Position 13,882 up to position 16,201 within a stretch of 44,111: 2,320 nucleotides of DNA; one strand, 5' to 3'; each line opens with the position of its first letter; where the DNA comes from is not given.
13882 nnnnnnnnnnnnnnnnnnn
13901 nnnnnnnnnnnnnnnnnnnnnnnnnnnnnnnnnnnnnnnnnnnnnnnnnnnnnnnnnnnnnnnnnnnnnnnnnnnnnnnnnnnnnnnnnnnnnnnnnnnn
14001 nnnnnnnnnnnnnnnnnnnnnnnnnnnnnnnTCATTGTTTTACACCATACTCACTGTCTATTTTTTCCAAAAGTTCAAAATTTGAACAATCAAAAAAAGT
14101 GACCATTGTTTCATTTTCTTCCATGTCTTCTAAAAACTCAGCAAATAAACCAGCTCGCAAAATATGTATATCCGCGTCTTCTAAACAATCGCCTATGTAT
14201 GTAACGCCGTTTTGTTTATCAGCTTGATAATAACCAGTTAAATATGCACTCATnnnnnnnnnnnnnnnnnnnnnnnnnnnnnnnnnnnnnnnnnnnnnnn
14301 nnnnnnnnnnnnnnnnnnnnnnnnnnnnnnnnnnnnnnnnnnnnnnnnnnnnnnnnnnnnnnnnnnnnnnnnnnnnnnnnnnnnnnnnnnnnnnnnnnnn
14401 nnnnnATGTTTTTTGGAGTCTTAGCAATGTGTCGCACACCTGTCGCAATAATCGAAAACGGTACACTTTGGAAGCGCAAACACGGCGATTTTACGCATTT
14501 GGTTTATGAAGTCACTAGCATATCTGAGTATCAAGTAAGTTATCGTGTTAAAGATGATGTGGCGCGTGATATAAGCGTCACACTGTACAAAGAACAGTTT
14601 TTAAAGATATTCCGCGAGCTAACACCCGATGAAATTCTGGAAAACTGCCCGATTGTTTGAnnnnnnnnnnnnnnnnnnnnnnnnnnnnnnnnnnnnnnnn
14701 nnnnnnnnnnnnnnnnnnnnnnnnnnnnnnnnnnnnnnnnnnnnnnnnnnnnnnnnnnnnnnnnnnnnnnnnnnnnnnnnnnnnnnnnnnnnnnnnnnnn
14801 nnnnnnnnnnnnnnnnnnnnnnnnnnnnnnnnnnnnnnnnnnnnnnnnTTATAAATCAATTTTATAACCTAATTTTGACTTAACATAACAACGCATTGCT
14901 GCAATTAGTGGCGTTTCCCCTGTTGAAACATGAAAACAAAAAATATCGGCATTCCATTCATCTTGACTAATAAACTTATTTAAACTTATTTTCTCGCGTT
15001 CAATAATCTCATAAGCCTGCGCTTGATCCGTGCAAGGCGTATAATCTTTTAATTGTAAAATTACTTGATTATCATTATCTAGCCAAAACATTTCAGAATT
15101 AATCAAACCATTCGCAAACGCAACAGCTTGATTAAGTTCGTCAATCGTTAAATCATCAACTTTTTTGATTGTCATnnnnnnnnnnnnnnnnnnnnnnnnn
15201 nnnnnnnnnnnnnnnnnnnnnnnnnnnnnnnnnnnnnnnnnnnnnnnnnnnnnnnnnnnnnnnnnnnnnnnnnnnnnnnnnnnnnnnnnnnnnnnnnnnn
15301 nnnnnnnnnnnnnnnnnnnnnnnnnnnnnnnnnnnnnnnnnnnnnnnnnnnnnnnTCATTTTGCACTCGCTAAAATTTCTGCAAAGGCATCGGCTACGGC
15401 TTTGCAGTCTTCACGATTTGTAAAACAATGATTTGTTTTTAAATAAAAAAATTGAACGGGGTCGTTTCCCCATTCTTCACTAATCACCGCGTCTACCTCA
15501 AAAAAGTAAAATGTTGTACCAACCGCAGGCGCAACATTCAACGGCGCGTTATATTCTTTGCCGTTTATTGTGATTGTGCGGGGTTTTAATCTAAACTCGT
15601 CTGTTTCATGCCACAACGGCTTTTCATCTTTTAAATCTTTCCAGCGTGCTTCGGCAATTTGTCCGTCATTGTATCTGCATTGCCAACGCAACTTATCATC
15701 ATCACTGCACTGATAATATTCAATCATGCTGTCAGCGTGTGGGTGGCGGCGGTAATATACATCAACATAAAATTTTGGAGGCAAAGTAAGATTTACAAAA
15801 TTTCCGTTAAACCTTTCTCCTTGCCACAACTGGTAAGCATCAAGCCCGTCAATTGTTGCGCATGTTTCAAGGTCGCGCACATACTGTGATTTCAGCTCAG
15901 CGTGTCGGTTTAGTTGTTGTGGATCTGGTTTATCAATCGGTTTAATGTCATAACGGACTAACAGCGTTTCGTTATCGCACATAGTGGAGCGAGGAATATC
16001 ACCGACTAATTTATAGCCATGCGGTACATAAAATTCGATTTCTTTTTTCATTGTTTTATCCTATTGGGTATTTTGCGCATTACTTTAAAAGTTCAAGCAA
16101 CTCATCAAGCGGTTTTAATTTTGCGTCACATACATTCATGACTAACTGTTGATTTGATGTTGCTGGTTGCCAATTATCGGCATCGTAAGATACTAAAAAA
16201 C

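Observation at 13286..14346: acr-aca-like four-gene operon with repeated operator-like sites at the transcription convergence point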

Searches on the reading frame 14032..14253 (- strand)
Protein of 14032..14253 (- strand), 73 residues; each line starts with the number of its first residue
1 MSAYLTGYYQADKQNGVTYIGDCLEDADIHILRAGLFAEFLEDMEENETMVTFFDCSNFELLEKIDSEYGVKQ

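Call 3: search_protein_families(library=pfam, proteins=[window:14032-14253:-], max_evalue=1)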
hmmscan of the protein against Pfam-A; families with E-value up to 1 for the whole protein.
window:14032-14253:- (73 aa): 0 families

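Call 4: search_protein_families(library=phrogs, proteins=[window:14032-14253:-], max_evalue=0.1)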
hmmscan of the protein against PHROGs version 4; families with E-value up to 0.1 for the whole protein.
window:14032-14253:- (73 aa): 0 families

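Call 5: search_protein_families(library=padloc, proteins=[window:14032-14253:-], max_evalue=1)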
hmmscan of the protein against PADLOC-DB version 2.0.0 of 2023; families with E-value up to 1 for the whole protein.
window:14032-14253:- (73 aa): 0 families

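Call 10: find_homologous_proteins(query=window:14032-14253:-, max_evalue=0.01)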
Query window:14032-14253:- (73 aa): 1 proteins with E <= 0.01 among 1 candidates.
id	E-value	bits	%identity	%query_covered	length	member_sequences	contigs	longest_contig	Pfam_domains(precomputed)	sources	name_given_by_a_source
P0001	5.8e-42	158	100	100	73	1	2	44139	-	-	-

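Call 12: find_encoding_contigs(protein=P0001, flank=10000, max_places=6)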
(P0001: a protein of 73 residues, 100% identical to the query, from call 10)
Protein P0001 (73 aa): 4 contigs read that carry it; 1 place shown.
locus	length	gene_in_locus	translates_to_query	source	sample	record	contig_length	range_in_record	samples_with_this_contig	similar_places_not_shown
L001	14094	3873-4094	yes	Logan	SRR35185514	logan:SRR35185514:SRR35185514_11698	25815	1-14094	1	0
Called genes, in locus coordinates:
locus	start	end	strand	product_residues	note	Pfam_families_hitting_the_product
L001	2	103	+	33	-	?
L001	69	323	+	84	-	-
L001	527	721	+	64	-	-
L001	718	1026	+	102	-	-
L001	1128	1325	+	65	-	-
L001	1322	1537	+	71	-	-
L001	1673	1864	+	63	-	-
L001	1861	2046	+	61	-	-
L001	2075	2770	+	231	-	-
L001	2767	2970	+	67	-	-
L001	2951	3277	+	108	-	PF10765:Phage_P22_NinX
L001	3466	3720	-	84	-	-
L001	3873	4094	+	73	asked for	-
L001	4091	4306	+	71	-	PF12728:HTH_17 (faint), PF13384:HTH_23 (weak)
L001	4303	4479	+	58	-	-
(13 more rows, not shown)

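Call 24: search_solved_structures(query=window:14032-14253:-, max_evalue=10)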
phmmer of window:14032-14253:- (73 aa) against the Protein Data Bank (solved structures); distinct sequences matched with E-value up to 10: 1.
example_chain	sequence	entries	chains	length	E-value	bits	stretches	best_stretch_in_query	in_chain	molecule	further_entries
3on9_A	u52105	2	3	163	0.57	13.8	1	9-40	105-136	Tumour necrosis factor receptor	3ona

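Call 37: predict_structure(protein=window:14032-14253:-)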
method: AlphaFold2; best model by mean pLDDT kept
length: 73 residues; sequences in the alignment: 1
mean_pLDDT: 54.2   pTM: 0.36
mean pLDDT of the five models: 54.2, 50.5, 48.4, 47.6, 38.2
residues with pLDDT >= 90: 0; 70-90: 0; 50-70: 52; < 50: 21
segments of 3 or more residues with pLDDT < 50: 1-4, 26-36, 70-73
pLDDT, mean of each block of 10 residues (from residue 1): 52 59 47 45 61 61 59 43
secondary structure, 60 per line:
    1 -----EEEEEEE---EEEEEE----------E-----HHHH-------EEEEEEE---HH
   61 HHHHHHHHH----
elements in order: E6-12 E16-21 H38-41 E49-55 H59-69

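Call 38: search_protein_families(library=ncbifam, proteins=[window:14032-14253:-], max_evalue=1)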
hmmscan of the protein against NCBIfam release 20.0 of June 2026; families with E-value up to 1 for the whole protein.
window:14032-14253:- (73 aa): 0 families

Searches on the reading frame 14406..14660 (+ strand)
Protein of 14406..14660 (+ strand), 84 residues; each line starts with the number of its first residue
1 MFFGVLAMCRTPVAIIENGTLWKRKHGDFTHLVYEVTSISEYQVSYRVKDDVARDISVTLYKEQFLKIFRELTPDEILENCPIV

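Call 3: search_protein_families(library=pfam, proteins=[window:14406-14660:+], max_evalue=1)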
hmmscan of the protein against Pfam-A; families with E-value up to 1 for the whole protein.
window:14406-14660:+ (84 aa): 0 families

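Call 4: search_protein_families(library=phrogs, proteins=[window:14406-14660:+], max_evalue=0.1)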
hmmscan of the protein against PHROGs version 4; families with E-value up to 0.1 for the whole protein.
window:14406-14660:+ (84 aa): 0 families

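Call 5: search_protein_families(library=padloc, proteins=[window:14406-14660:+], max_evalue=1)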
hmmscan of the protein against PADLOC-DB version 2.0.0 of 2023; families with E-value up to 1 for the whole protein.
window:14406-14660:+ (84 aa): 0 families

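Call 38: search_protein_families(library=ncbifam, proteins=[window:14427-14660:+], max_evalue=1)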
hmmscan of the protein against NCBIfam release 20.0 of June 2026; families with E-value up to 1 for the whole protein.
window:14427-14660:+ (77 aa): 1 family
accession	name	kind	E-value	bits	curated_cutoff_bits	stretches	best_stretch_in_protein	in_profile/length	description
NF001610.0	PRK00400.1-1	equivalog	0.016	15.3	104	1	38-72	57-91/93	phosphoribosyl-ATP diphosphatase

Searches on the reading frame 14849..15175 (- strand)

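Call 97: search_protein_families(library=phrogs, proteins=[window:14849-15175:-], max_evalue=0.00001)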
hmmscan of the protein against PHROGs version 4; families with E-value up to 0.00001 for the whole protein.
window:14849-15175:- (108 aa): 2 families
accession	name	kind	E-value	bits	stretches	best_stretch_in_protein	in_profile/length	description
phrog_4389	-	unknown function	2.6e-14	54.6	1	4-107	6-128/135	-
phrog_444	-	unknown function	4.7e-08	34.2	1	8-98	6-113/121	-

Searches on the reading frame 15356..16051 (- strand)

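Call 97: search_protein_families(library=phrogs, proteins=[window:15356-16051:-], max_evalue=0.00001)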
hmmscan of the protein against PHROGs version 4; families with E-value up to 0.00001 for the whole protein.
window:15356-16051:- (231 aa): 1 family
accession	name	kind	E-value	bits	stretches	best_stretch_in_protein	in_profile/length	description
phrog_18768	-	unknown function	1.6e-15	58.4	1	102-226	3-128/131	-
